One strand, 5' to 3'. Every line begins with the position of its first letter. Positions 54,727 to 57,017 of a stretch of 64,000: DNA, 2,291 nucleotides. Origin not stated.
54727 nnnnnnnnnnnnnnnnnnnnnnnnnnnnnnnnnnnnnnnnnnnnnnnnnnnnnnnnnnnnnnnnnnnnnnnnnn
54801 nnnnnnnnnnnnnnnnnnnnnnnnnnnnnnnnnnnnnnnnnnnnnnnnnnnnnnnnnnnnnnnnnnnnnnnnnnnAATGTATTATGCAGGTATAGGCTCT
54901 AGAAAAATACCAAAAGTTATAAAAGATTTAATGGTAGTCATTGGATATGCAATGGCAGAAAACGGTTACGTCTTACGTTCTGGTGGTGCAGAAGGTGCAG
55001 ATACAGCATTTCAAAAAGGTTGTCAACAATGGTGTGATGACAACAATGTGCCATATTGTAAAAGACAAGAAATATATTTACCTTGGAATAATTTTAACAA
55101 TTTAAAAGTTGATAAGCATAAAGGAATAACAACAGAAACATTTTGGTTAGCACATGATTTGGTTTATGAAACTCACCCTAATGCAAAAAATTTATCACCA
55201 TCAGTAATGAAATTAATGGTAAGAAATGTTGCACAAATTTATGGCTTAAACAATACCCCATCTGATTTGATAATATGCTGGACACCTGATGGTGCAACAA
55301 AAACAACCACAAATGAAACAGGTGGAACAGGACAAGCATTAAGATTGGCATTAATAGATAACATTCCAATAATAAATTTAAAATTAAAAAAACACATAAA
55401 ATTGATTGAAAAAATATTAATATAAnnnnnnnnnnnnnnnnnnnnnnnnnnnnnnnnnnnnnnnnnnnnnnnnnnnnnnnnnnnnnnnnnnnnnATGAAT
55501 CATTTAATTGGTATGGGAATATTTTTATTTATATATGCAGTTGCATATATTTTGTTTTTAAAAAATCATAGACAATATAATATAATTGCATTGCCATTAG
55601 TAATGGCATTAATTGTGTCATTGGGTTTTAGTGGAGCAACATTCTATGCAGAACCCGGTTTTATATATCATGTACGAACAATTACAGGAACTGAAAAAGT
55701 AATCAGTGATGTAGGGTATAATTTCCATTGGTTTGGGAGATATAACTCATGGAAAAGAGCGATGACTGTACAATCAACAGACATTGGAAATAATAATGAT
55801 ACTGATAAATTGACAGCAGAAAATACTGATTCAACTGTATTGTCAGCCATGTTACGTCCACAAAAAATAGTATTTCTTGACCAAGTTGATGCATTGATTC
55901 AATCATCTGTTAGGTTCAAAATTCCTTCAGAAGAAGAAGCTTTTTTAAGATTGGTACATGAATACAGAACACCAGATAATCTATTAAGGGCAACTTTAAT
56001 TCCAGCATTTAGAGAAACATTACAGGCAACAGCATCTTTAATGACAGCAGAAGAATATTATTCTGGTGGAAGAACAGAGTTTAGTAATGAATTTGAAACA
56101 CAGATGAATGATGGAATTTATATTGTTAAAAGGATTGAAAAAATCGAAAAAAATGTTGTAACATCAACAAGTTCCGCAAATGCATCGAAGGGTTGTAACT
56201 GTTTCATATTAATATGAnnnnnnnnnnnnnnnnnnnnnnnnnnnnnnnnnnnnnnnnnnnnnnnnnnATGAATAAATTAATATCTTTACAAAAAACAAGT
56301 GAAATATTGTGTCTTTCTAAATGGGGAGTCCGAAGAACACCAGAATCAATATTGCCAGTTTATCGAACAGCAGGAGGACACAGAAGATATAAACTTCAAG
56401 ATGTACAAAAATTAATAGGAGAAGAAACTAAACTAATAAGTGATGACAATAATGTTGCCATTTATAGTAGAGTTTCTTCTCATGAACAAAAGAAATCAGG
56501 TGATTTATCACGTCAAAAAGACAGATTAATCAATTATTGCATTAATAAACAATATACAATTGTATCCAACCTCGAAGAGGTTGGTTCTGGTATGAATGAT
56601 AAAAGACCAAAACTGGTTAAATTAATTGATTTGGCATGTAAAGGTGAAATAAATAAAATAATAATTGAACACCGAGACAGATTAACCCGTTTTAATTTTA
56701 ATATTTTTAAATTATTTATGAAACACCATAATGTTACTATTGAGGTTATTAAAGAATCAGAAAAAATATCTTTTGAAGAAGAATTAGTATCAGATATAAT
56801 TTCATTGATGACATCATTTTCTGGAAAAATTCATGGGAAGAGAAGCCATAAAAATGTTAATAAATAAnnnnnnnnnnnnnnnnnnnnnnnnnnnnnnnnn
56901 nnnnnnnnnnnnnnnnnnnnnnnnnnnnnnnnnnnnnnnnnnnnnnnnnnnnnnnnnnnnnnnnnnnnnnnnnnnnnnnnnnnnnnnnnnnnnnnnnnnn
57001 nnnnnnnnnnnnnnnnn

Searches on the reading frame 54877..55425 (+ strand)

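Call 72: search_protein_families(library=pfam, proteins=[window:54877-55425:+], max_evalue=0.01)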
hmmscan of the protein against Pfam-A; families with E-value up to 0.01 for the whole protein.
window:54877-55425:+ (182 aa): 1 family
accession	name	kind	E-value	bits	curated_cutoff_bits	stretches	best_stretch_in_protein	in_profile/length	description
PF02481.21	DNA_processg_A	-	0.007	16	29.6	1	4-49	48-93/212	DNA recombination-mediator protein A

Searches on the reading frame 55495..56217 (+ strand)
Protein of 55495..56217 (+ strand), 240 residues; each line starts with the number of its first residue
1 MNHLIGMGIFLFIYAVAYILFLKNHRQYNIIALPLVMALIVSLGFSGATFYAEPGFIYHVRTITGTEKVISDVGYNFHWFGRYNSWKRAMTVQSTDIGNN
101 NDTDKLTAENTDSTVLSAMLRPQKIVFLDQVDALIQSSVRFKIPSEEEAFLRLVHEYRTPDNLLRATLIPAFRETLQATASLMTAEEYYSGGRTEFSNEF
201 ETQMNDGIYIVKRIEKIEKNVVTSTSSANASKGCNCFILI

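Call 72: search_protein_families(library=pfam, proteins=[window:55495-56217:+], max_evalue=0.01)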
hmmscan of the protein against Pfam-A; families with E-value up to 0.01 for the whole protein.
window:55495-56217:+ (240 aa): 1 family
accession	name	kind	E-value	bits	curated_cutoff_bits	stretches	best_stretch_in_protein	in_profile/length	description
PF01145.31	Band_7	-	7e-07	29.9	23.6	1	62-206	12-128/176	SPFH domain / Band 7 family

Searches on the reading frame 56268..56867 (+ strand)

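Call 72: search_protein_families(library=pfam, proteins=[window:56268-56867:+], max_evalue=0.01)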
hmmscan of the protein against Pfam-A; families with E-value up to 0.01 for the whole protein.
window:56268-56867:+ (199 aa): 2 families
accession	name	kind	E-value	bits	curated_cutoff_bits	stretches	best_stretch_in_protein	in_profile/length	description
PF00239.26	Resolvase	-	2.3e-20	73.6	23.3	1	63-196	1-135/145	Resolvase, N terminal domain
PF05046.19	Img2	-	0.0049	17.6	34.4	0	19-58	3-42/84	Mitochondrial large subunit ribosomal protein (Img2)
